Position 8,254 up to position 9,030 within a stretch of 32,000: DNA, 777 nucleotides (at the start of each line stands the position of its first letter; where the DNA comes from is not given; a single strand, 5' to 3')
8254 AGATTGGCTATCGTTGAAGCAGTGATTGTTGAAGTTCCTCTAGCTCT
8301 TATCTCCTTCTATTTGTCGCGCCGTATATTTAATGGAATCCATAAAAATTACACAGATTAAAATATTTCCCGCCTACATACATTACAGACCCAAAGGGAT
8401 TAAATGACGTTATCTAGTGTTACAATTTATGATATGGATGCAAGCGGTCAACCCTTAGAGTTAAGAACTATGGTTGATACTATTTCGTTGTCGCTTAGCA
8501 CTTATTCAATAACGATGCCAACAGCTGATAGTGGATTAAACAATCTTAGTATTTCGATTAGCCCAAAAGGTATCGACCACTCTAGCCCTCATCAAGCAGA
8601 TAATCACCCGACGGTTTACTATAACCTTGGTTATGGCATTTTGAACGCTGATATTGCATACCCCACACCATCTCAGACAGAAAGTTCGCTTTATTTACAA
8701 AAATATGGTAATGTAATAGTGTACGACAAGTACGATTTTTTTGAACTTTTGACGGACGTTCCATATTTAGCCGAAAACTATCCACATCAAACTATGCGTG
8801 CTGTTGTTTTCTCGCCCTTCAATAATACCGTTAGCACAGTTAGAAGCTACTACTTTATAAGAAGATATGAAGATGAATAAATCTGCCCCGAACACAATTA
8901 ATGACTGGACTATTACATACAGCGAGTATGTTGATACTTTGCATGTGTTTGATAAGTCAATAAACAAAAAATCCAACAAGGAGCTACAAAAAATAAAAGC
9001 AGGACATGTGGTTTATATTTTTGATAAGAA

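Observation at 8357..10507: IS1595-family element whose 37-bp terminal inverted repeats enclose three passenger ORFs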

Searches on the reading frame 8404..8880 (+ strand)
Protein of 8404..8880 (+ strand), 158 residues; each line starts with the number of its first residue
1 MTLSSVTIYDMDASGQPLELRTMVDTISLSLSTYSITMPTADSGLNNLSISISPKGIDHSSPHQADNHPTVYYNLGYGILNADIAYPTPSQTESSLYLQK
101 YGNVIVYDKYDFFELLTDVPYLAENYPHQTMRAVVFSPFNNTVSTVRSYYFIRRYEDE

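Call 4: search_protein_families(library=pfam, proteins=[window:8404-8880:+], max_evalue=0.1)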
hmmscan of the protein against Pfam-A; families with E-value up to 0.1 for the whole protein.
window:8404-8880:+ (158 aa): 1 family
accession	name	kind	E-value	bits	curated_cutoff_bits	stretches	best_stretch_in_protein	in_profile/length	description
PF22160.1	PSMA-like_C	-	0.078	13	26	1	77-125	43-91/243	Maltose-forming alpha-amylase-like, C-terminal domain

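Call 5: search_protein_families(library=phrogs, proteins=[window:8404-8880:+], max_evalue=0.1)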
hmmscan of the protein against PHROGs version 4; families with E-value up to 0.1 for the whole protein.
window:8404-8880:+ (158 aa): 0 families

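Call 12: find_encoding_contigs(protein=window:8404-8880:+, flank=6000, max_places=10)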
Protein window:8404-8880:+ (158 aa): 13 contigs read that carry it; 5 places shown.
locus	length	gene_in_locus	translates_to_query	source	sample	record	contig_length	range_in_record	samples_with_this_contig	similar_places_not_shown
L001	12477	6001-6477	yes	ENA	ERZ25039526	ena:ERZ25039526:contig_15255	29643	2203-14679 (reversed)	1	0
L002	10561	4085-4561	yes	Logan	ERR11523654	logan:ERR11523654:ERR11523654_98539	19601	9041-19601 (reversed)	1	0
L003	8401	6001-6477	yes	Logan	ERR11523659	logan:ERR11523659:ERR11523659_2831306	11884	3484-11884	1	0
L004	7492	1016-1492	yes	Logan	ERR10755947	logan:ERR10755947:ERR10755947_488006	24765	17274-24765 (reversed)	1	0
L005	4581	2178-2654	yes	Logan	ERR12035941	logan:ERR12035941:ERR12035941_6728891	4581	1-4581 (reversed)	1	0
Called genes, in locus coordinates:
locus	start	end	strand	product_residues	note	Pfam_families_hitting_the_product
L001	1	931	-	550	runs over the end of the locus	-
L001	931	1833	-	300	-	PF00005:ABC_tran, PF13304:AAA_21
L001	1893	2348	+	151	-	PF03988:DUF347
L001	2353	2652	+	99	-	PF03988:DUF347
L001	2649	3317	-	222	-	-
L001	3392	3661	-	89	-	-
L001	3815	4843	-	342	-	PF00652:Ricin_B_lectin, PF05257:CHAP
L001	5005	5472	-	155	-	PF00293:NUDIX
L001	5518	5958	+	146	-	-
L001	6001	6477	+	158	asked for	-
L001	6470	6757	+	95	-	-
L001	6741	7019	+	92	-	-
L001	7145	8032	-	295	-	PF12760:Zn_ribbon_IS1595, PF12762:DDE_Tnp_IS1595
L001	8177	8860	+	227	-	PF00072:Response_reg, PF00486:Trans_reg_C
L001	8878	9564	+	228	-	PF02518:HATPase_c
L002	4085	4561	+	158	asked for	-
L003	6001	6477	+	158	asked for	-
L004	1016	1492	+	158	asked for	-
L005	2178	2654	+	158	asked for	-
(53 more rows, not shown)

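Call 14: find_homologous_proteins(query=window:8404-8880:+, max_evalue=0.01)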
Query window:8404-8880:+ (158 aa): 1 proteins with E <= 0.01 among 9 candidates.
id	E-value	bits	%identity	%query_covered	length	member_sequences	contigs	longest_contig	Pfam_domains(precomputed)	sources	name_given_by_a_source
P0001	3.2e-92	324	99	96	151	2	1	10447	-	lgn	-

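Call 40: list_cluster_members(proteins=[P0002, P0003, window:8404-8880:+, window:9548-10435:-])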
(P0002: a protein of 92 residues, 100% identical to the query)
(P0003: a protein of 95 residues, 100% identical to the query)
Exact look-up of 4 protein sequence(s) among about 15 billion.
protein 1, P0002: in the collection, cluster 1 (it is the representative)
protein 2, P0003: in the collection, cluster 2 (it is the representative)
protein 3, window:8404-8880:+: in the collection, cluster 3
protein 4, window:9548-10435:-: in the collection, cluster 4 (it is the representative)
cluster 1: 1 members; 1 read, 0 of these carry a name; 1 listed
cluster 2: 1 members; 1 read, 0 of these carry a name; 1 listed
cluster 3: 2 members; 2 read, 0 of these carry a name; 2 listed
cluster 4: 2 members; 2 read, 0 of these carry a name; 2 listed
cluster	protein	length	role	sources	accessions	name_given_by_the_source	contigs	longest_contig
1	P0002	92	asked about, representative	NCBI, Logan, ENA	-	-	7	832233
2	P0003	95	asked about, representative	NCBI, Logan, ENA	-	-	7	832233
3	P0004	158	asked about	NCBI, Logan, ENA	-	-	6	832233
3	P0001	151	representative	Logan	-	-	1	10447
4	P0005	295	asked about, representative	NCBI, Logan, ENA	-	-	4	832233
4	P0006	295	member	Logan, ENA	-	-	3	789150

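Call 41: search_protein_families(library=padloc, proteins=[window:8404-8880:+], max_evalue=1)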
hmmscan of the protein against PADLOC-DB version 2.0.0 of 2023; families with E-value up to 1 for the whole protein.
window:8404-8880:+ (158 aa): 0 families

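Call 42: search_protein_families(library=ncbifam, proteins=[window:8404-8880:+], max_evalue=1)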
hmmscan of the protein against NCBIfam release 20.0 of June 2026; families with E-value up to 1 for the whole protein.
window:8404-8880:+ (158 aa): 0 families

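Call 50: search_protein_representatives(protein=window:8404-8880:+)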
Query: 158 residues. Proteins with E-value up to 0.001 (for the whole library): 11; up to 1e-10: 3; up to 1e-30: 1. The best 11 are listed.
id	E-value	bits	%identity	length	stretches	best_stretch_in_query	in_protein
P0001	1.0e-92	324.0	100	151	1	1-150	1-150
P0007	5.5e-14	68.6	37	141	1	45-153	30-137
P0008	2.5e-13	66.4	34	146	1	23-151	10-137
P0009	7.8e-08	48.6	32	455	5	56-108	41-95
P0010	5.4e-07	45.9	37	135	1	50-150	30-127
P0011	1.5e-06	44.4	38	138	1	49-137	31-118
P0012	6.3e-06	42.4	34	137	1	45-142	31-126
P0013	1.6e-05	41.1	31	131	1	47-153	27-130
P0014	3.6e-04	36.7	29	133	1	44-144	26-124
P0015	3.7e-04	36.7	36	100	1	66-146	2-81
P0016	6.3e-04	35.9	36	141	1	49-135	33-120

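Call 52: predict_structure(protein=window:8404-8880:+)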
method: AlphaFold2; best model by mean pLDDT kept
length: 158 residues; sequences in the alignment: 1
mean_pLDDT: 32.7   pTM: 0.20
mean pLDDT of the five models: 32.7, 32.5, 30.0, 28.2, 27.8
residues with pLDDT >= 90: 0; 70-90: 0; 50-70: 0; < 50: 158
segments of 3 or more residues with pLDDT < 50: 1-158
pLDDT, mean of each block of 10 residues (from residue 1): 34 37 32 32 35 30 29 27 27 27 34 40 42 34 30 33
secondary structure, 60 per line:
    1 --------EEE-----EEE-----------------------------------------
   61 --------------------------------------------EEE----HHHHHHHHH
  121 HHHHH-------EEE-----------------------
elements in order: E9-11 E17-19 E105-107 H112-125 E133-135

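Call 53: find_encoding_contigs(protein=P0007, flank=5000, max_places=4)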
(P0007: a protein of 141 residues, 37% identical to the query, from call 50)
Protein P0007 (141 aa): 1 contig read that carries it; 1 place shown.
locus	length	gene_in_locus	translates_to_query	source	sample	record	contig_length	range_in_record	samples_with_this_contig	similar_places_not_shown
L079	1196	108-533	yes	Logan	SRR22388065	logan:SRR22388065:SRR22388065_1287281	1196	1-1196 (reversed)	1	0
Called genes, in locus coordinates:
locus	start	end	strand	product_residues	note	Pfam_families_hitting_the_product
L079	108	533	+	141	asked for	-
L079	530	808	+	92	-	-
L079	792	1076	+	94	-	-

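Call 55: find_encoding_contigs(protein=P0008, flank=6000, max_places=4)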
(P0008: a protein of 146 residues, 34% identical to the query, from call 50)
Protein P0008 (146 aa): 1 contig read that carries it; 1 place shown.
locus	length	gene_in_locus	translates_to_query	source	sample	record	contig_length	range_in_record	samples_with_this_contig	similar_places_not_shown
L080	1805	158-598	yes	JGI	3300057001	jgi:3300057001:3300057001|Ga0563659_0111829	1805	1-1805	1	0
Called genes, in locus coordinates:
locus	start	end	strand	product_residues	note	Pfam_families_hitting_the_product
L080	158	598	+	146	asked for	-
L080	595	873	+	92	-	-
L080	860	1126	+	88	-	-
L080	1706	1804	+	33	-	?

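Call 56: find_encoding_contigs(protein=P0010, flank=6000, max_places=4)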
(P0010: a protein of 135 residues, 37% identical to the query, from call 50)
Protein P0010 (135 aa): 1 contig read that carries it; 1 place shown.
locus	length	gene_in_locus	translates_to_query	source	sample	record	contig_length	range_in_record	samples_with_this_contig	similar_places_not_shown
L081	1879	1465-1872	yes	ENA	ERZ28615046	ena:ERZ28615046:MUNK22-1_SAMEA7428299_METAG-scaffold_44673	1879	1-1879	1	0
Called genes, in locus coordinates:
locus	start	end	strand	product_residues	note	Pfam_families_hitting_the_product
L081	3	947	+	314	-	?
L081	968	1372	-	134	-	-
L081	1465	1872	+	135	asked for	-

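Call 57: find_encoding_contigs(protein=P0011, flank=6000, max_places=4)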
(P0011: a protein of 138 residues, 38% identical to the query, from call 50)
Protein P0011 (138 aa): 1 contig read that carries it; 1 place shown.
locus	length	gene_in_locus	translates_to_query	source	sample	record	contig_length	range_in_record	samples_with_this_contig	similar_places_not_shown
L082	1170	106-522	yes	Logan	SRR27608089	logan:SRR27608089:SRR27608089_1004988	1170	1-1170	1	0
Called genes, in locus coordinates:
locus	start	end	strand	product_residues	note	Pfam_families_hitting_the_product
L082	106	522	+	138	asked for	-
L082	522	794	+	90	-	-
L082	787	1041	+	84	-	-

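Call 65: search_solved_structures(query=A1, max_evalue=10)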
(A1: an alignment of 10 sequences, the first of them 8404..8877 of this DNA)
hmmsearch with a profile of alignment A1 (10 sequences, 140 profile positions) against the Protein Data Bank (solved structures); distinct sequences matched with E-value up to 10: 1.
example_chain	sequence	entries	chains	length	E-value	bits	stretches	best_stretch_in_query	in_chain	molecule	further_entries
4rd8_A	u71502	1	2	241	1.2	12.2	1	17-86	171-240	Uncharacterized protein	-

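Call 69: find_encoding_contigs(protein=P0012, flank=8000, max_places=4)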
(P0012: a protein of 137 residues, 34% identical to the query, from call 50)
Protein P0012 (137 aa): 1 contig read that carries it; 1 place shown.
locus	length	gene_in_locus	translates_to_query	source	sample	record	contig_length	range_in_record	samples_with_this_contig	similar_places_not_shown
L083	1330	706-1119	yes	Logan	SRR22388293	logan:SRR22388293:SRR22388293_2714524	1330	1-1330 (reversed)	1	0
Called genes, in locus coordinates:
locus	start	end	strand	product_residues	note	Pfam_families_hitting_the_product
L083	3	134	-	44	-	?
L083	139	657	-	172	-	-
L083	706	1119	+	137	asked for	-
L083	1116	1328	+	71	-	?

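Call 70: find_encoding_contigs(protein=P0013, flank=8000, max_places=4)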
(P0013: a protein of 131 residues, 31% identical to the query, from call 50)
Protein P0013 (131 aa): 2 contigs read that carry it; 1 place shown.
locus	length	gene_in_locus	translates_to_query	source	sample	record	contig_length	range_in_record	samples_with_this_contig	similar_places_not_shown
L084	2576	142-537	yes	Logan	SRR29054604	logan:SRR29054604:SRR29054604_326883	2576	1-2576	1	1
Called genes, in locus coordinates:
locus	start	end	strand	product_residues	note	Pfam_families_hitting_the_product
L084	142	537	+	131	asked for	-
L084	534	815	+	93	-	-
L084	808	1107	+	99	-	-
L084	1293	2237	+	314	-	PF00389:2-Hacid_dh, PF02826:2-Hacid_dh_C, PF00670:AdoHcyase_NAD (weak), PF03446:NAD_binding_2 (weak)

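Call 71: find_encoding_contigs(protein=P0016, flank=8000, max_places=4)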
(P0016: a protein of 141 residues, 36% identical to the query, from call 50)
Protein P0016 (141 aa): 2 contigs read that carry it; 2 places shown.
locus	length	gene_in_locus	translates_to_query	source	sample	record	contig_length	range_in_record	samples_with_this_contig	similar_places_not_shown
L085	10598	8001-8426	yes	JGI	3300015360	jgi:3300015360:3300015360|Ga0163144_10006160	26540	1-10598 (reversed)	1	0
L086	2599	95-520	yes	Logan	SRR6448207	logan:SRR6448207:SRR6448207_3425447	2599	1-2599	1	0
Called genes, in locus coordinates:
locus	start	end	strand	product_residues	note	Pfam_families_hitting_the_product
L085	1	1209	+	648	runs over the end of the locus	PF17764:PriA_3primeBD (weak), PF04851:ResIII, PF00270:DEAD, PF00271:Helicase_C (weak), PF18074:PriA_C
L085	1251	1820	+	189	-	PF01327:Pep_deformylase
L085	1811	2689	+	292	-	PF00551:Formyl_trans_N, PF02911:Formyl_trans_C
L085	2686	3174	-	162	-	PF18908:DUF5663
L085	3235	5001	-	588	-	PF04760:IF2_N, PF00009:GTP_EFTU, PF00025:Arf (faint), PF01926:MMR_HSR1, PF02421:FeoB_N (weak), PF09439:SRPRB (faint), PF22042:EF-G_D2, PF11987:IF-2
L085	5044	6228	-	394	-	PF13509:S1_2 (faint), PF24685:OB_RRP5_4th (faint), PF00575:S1, PF21710:Spt6_S1, PF23459:S1_RRP5 (weak)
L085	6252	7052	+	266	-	PF00480:ROK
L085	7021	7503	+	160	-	-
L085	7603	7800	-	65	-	-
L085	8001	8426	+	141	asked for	-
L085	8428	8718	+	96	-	-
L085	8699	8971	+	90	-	-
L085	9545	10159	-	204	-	PF12762:DDE_Tnp_IS1595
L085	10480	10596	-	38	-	?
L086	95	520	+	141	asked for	-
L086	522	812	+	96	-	-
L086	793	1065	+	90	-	-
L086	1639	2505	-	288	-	PF12762:DDE_Tnp_IS1595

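Call 75: predict_structure(alignment_id=A1)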
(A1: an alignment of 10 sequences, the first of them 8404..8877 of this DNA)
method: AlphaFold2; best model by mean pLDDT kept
length: 158 residues; sequences in the alignment: 10
mean_pLDDT: 81.3   pTM: 0.78
mean pLDDT of the five models: 81.3, 81.1, 81.0, 80.9, 79.1
residues with pLDDT >= 90: 79; 70-90: 45; 50-70: 18; < 50: 16
segments of 3 or more residues with pLDDT < 50: 1-10, 42-45
pLDDT, mean of each block of 10 residues (from residue 1): 34 61 89 84 64 76 85 92 91 90 94 94 94 92 87 71
secondary structure, 60 per line:
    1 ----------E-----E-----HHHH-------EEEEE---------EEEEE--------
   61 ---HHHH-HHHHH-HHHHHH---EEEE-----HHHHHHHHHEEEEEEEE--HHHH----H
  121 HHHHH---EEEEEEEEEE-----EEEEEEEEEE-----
elements in order: H23-26 E34-38 E48-52 H64-67 H69-73 H75-80 E84-87 H93-101 E102-109 H112-115 H120-125 E129-138 E144-153

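Call 82: fold_search(model_id=the predicted structure, library=pdb)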
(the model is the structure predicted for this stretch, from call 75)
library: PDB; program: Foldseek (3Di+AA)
matches with E <= 10: 280; with E <= 0.001: 0
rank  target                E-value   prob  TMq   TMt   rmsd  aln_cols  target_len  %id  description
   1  6gny_C                2.4e-01  0.10  0.19  0.24  14.7       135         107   10  Crystal structure of the MAJIN-TERB2 heterotetrameric complex (released 2018-12-12)
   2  3oiq_A                6.7e-01  0.10  0.22  0.20  13.8       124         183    8  Crystal structure of yeast telomere protein Cdc13 OB1 and the catalytic subunit of DNA polymerase alpha Pol1 (released 2010-11-03)
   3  8d0b_B                8.0e-01  0.06  0.16  0.09  15.9       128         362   11  Human CST-DNA polymerase alpha/primase preinitiation complex bound to 4xTEL-foldback template (released 2022-06-22)
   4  2kxg_MODEL_1_A        1.2e+00  0.11  0.25  0.37  12.7       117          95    8  The solution structure of the squash aspartic acid proteinase inhibitor (SQAPI) (released 2010-06-09)
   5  9g33_UQ               1.5e+00  0.08  0.21  0.06   6.1        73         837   12  Stalled 90S - Utp23-Krr1-deltaC3 (released 2025-06-18)
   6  1zx2_B                1.6e+00  0.06  0.23  0.27  11.2       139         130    7  Crystal Structure of Yeast UBP3-associated Protein BRE5 (released 2005-06-21)
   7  9n78_LH               1.6e+00  0.06  0.21  0.06   8.9        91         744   10  SSU processome maturation and disassembly, State L (released 2025-11-05)
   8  6x04_K                1.6e+00  0.04  0.25  0.14  15.0       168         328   13  Nup133 (aa55-481) from S. cerevisiae bound by VHH-SAN5 (released 2020-12-09)
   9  1gy7_B                1.6e+00  0.12  0.22  0.27   5.7        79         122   13  N77Y point mutant of S.Cerevisiae NTF2 (released 2002-06-20)
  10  6ihj_A                1.6e+00  0.04  0.23  0.22  14.5       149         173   13  Crystal structure of Drosophila Nxf1 NTF2 domain in complex with Nxt1/p15 (released 2019-08-14)
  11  7yny_H                1.8e+00  0.08  0.23  0.13  11.3       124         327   11  Crystal structure of baculovirus LEF-3 from Helicoverpa armigera nucleopolyhedrovirus (released 2023-01-25)
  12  3e99                  1.9e+00  0.10  0.21  0.22   4.6        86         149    7  Crystal structure of the beta subunit of the benzoate 1,2-dioxygenase (benb, bmaa0186) from burkholderia mallei atcc 233 (released 2008-09-16)
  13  3nv0_B                1.9e+00  0.08  0.19  0.21   4.4        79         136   10  Crystal structure and mutational analysis of the NXF2/NXT1 heterodimeric complex from caenorhabditis elegans at 1.84 A (released 2011-07-20)
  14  2ux0_B                1.9e+00  0.06  0.23  0.25   7.5       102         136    6  Structure of the oligomerisation domain of calcium-calmodulin dependent protein kinase II gamma (released 2007-04-10)
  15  4n3v_A                2.0e+00  0.04  0.22  0.22   9.0       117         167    9  Crystal structure of a bile-acid 7-alpha dehydratase (CLOHIR_00079) from Clostridium hiranonis DSM 13275 at 1.89 A res (released 2013-12-04)
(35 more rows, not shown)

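Call 87: find_encoding_contigs(protein=P0014, flank=8000, max_places=4)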
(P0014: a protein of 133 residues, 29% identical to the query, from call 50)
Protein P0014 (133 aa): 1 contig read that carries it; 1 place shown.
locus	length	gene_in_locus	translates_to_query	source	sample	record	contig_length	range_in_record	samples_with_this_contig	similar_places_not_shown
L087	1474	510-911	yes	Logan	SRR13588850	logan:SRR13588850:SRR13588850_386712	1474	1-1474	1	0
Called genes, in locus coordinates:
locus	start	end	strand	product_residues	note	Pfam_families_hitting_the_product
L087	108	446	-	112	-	-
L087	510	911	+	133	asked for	-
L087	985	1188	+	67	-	-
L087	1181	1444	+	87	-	-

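Call 88: fold_search(model_id=the predicted structure, library=viral)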
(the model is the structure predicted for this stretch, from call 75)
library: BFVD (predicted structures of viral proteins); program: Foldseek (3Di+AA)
matches with E <= 10: 396; with E <= 0.001: 0
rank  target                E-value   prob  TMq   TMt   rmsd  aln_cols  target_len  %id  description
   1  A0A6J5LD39            2.4e-02  0.96  0.33  0.15   5.4       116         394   13  Uncharacterized protein [uncultured Caudovirales phage]
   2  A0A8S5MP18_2          2.5e-02  0.98  0.46  0.09   4.6       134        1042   12  PolyVal ADP-ribosyltransferase [Siphoviridae sp. ctLR131]
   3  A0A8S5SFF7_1          3.8e-02  0.98  0.40  0.07   4.6       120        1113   13  Nuclease [Myoviridae sp. ctuev19]
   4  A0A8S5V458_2          8.4e-02  0.95  0.43  0.07   5.1       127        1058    9  PolyVal ADP-Ribosyltransferase [Myoviridae sp. ct8iP21]
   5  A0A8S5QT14            8.4e-02  0.75  0.36  0.07   5.3       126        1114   13  ParB ddrB-like ParB superfamily domain [Podoviridae sp. cta463]
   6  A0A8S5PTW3            2.1e-01  0.91  0.31  0.11   3.4        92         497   10  Minor capsid protein [Siphoviridae sp. ctJER10]
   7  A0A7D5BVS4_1          3.4e-01  0.57  0.36  0.07   4.9       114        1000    6  (no name in the UniProt tables at hand)
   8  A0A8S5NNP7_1          3.8e-01  0.21  0.32  0.07   7.1       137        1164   12  EF-hand domain-containing protein [Myoviridae sp. ctagO6]
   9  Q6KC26                4.3e-01  0.13  0.22  0.33  12.4       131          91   11  Late expression factor 3 (Fragment) [Orgyia ericae nucleopolyhedrovirus]
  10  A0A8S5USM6            4.3e-01  0.08  0.19  0.21  11.5       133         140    8  Uncharacterized protein [Myoviridae sp. ctijX18]
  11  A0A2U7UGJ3            4.9e-01  0.07  0.20  0.14   8.7       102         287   17  Uncharacterized protein [Pandoravirus macleodensis]
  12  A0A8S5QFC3            5.5e-01  0.69  0.33  0.12   3.5        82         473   11  Minor capsid protein [Siphoviridae sp. ctoRD1]
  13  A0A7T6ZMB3            5.5e-01  0.25  0.27  0.31   6.9        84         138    7  Uncharacterized protein [Providencia phage PSTRCR_120]
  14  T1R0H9                5.5e-01  0.13  0.23  0.10  11.6       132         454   11  LEF-3 [Chrysodeixis chalcites nucleopolyhedrovirus]
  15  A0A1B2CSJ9            5.8e-01  0.04  0.18  0.10  16.0       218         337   10  PlxyGVORF95 protein [Plutella xylostella granulovirus]
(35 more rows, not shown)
